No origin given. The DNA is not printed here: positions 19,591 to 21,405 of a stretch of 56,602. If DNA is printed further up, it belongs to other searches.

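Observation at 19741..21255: Third MIO-less HAL-like lyase placed directly downstream of the sarcosine-oxidase-family (soxBDAG/mgdABCD) operon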

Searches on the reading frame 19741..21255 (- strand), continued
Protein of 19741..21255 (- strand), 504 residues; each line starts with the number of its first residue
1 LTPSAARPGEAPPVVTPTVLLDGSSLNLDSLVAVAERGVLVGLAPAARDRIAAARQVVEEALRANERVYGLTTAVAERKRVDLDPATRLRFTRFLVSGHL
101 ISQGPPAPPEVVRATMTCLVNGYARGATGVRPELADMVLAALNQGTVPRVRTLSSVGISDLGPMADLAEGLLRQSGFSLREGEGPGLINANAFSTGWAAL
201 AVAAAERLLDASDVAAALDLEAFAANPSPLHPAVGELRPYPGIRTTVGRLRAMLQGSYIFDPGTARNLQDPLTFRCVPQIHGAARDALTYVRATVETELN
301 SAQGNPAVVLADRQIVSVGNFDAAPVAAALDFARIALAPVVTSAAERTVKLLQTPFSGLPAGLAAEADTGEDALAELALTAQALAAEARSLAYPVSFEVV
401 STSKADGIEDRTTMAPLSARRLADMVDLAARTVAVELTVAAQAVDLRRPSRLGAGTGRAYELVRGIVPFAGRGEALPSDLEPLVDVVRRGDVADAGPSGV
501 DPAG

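Call 22: search_solved_structures(query=window:19741-21213:-, show_alignments=5, max_evalue=1e-42)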
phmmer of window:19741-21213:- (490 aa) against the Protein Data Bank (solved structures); distinct sequences matched with E-value up to 1e-42: 6.
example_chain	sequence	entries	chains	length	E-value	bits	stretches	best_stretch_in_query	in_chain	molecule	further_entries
6v6h_A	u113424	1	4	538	3e-57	197.8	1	5-478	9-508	Histidine ammonia-lyase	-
6s7j_A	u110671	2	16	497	2.4e-52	181.7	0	167-474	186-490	Uncharacterized protein | ergothionase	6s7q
7tqr_A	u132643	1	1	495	2.4e-47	165.1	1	6-456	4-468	Probable histidine ammonia-lyase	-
1gkj_A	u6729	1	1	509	3.2e-43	151.5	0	10-488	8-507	HISTIDINE AMMONIA-LYASE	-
1gkm_B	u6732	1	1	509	4.4e-43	151.1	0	10-488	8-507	Histidine ammonia-lyase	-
1b8f_A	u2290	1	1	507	7.1e-43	150.4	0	10-488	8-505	Histidine ammonia-lyase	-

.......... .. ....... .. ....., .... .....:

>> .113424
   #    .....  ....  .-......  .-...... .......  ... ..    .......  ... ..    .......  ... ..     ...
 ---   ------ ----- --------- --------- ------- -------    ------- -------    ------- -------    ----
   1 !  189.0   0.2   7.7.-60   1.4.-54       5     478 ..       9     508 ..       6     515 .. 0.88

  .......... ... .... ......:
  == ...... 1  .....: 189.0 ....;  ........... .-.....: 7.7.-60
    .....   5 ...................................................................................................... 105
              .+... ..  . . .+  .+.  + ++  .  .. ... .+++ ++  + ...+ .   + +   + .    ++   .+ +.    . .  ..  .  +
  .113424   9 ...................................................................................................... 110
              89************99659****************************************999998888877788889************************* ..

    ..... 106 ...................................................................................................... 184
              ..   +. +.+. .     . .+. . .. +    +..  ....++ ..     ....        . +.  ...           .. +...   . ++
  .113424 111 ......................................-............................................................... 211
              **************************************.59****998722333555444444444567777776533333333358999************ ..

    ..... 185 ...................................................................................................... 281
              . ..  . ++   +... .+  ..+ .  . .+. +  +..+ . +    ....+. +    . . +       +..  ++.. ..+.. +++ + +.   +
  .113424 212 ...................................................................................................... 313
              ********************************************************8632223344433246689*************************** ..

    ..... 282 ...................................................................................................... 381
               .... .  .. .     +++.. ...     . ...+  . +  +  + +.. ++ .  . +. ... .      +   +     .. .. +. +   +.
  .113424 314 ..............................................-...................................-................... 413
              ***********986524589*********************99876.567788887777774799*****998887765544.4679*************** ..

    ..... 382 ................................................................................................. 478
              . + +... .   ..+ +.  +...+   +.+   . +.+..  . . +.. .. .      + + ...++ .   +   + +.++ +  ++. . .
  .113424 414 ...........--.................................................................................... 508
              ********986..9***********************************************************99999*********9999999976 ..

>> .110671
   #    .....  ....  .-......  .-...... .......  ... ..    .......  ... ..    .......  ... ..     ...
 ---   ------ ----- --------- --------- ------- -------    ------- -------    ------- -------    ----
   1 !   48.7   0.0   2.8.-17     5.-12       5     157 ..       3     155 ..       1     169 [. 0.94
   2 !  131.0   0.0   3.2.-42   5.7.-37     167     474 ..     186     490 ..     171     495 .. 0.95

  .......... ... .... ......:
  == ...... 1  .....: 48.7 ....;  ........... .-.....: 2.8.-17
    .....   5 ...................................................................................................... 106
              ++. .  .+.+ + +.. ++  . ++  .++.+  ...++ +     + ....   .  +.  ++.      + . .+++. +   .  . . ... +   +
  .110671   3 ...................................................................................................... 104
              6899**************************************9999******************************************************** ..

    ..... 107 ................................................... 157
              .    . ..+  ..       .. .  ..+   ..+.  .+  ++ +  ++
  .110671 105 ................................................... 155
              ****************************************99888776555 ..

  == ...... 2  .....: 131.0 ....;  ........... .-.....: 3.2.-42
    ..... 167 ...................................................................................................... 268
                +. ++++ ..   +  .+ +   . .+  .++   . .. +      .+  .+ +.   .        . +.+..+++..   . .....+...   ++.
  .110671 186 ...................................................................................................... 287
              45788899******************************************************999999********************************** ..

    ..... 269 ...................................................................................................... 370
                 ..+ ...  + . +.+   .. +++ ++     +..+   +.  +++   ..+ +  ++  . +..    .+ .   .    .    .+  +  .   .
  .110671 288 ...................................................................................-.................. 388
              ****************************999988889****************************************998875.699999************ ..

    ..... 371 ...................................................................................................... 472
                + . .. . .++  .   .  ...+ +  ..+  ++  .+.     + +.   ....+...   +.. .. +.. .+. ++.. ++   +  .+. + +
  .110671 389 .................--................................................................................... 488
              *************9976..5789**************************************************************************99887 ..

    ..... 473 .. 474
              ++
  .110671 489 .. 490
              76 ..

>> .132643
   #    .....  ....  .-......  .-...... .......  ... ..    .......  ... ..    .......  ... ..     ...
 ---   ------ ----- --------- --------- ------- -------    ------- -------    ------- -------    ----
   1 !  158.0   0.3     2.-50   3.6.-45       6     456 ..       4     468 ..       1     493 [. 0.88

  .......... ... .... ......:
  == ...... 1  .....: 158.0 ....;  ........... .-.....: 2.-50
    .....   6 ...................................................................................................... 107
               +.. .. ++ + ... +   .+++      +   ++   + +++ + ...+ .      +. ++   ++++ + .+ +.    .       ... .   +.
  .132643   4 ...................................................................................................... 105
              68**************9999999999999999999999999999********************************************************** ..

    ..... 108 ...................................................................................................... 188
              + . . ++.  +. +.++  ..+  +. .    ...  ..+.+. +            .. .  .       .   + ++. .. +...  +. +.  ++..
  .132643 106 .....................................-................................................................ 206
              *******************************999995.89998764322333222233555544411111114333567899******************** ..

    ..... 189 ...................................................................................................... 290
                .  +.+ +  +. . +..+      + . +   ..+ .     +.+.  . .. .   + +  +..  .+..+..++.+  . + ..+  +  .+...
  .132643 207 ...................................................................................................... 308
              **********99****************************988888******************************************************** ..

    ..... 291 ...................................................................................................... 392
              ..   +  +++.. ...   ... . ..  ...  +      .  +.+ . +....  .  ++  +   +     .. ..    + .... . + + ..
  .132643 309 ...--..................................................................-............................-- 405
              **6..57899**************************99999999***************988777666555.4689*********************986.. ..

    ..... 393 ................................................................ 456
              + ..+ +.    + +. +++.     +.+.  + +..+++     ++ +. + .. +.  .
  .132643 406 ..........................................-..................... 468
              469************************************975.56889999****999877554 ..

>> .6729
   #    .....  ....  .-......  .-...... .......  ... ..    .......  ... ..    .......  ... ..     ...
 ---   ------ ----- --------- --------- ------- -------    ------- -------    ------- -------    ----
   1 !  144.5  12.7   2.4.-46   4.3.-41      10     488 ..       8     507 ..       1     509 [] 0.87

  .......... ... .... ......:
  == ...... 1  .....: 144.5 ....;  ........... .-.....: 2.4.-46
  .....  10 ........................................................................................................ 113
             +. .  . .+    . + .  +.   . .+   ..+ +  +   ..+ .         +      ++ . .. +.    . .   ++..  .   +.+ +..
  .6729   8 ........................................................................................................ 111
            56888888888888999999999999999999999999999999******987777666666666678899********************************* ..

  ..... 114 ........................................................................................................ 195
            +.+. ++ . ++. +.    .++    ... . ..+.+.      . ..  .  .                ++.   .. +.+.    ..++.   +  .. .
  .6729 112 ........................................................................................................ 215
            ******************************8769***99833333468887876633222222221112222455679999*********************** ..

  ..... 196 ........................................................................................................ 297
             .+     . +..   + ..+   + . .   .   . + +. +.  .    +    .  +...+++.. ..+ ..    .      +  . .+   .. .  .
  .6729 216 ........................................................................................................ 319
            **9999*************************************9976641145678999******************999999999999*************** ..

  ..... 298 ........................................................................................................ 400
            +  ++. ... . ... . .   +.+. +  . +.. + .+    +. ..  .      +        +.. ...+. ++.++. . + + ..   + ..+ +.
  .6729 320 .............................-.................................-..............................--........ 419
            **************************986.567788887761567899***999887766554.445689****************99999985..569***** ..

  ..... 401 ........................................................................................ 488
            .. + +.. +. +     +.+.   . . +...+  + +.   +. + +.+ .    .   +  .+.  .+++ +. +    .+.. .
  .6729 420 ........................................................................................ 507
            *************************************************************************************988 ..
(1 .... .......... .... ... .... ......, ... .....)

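Call 23: find_encoding_contigs(protein=P0007, flank=10000, max_places=2)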
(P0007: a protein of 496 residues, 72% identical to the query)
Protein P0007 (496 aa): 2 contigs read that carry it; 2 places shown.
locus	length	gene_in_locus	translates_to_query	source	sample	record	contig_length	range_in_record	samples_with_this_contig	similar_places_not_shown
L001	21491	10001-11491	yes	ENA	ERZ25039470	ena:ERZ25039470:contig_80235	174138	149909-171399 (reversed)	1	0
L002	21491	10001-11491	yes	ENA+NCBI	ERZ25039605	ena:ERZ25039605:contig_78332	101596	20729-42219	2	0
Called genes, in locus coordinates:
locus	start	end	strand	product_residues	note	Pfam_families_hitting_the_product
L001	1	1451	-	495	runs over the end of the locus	PF13520:AA_permease_2, PF00324:AA_permease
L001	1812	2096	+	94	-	-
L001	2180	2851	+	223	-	PF13191:AAA_16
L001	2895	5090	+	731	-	PF00196:GerE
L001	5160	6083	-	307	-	PF04542:Sigma70_r2, PF08281:Sigma70_r4_2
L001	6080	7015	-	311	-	PF01370:Epimerase, PF04321:RmlD_sub_bind (weak), PF13460:NAD_binding_10, PF16363:GDP_Man_Dehyd (faint)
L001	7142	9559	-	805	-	PF11992:TgpA_N, PF01841:Transglut_core, PF13559:DUF4129 (weak)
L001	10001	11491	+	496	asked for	PF00221:Lyase_aromatic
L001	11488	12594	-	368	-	PF02574:S-methyl_trans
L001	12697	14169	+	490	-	PF00221:Lyase_aromatic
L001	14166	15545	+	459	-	PF00221:Lyase_aromatic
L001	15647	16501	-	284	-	PF04542:Sigma70_r2, PF08281:Sigma70_r4_2 (weak)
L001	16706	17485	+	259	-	PF01370:Epimerase (weak), PF04321:RmlD_sub_bind (faint), PF05368:NmrA, PF13460:NAD_binding_10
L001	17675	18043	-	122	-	-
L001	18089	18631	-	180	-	PF13560:HTH_31, PF01381:HTH_3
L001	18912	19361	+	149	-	-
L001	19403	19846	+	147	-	-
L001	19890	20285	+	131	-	PF07366:SnoaL, PF12680:SnoaL_2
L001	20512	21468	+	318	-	-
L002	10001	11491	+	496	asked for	PF00221:Lyase_aromatic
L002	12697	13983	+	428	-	PF00221:Lyase_aromatic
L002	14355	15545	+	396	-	PF00221:Lyase_aromatic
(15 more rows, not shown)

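Call 24: find_encoding_contigs(protein=P0111, flank=10000, max_places=2)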
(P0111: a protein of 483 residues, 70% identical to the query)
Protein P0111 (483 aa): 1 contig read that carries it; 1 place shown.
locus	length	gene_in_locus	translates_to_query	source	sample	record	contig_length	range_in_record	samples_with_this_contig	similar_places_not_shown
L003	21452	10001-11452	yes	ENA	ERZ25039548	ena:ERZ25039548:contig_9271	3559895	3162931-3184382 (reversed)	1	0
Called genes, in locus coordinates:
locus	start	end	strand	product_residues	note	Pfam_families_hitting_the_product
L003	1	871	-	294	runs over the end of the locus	PF12911:OppC_N, PF00528:BPD_transp_1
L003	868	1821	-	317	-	PF19300:BPD_transp_1_N, PF00528:BPD_transp_1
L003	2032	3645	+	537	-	PF08714:Fae, PF02746:MR_MLE_N (faint), PF13378:MR_MLE_C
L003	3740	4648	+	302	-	PF03446:NAD_binding_2, PF14833:NAD_binding_11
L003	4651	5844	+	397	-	PF00465:Fe-ADH, PF13685:Fe-ADH_2, PF25137:ADH_Fe_C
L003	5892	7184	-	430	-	PF01979:Amidohydro_1, PF07969:Amidohydro_3 (weak)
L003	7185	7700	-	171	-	PF05995:CDO_I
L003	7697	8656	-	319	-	-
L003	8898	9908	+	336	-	PF00356:LacI, PF00532:Peripla_BP_1, PF13407:Peripla_BP_4, PF13377:Peripla_BP_3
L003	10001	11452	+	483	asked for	PF00221:Lyase_aromatic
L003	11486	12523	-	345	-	PF02574:S-methyl_trans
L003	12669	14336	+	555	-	PF17391:Urocanase_N, PF01175:Urocanase, PF17392:Urocanase_C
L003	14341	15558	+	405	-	PF04389:Peptidase_M28 (weak), PF01546:Peptidase_M20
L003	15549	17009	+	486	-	PF01979:Amidohydro_1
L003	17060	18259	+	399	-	PF07969:Amidohydro_3 (weak), PF01979:Amidohydro_1, PF07969:Amidohydro_3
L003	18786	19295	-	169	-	PF01613:Flavin_Reduct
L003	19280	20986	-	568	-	PF01343:Peptidase_S49, PF00574:CLP_protease (faint), PF01972:SDH_protease (weak), PF25145:NfeD1b_N (weak), PF01343:Peptidase_S49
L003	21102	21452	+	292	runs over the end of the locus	PF00293:NUDIX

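Call 25: find_encoding_contigs(protein=P0098, flank=10000, max_places=2)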
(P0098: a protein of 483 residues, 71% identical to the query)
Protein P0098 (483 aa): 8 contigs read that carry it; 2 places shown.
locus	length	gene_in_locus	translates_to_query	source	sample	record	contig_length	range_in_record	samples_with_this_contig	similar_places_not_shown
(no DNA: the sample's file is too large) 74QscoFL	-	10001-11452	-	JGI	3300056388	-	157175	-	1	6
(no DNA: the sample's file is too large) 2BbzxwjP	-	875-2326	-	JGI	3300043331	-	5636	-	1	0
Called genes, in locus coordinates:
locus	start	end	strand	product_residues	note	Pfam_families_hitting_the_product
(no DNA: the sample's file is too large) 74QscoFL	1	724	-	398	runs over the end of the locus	PF12704:MacB_PCD, PF02687:FtsX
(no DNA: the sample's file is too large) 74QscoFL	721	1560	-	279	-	PF00005:ABC_tran, PF13304:AAA_21 (faint)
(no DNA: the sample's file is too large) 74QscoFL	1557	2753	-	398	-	-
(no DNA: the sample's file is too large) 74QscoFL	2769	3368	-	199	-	-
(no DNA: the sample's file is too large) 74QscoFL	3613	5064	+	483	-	PF07730:HisKA_3, PF02518:HATPase_c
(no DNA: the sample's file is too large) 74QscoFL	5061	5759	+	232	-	PF00072:Response_reg, PF00196:GerE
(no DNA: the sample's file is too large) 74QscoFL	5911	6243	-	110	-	-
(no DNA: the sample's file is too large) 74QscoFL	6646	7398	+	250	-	PF13354:Beta-lactamase2 (weak)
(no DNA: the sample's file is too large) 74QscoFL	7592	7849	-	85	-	PF00392:GntR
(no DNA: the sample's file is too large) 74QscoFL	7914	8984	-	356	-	PF00196:GerE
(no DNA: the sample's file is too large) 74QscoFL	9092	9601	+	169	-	-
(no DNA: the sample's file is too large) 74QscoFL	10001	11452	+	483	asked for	PF00221:Lyase_aromatic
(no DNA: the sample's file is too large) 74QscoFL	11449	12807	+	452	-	PF00221:Lyase_aromatic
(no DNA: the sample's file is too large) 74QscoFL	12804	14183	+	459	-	PF00221:Lyase_aromatic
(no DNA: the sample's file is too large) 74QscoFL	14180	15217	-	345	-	PF02574:S-methyl_trans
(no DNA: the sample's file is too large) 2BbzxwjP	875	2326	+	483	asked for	PF00221:Lyase_aromatic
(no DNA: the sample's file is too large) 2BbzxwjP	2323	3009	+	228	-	PF00221:Lyase_aromatic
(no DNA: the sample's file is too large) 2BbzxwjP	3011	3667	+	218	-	PF00221:Lyase_aromatic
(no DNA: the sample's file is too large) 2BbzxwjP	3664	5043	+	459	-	PF00221:Lyase_aromatic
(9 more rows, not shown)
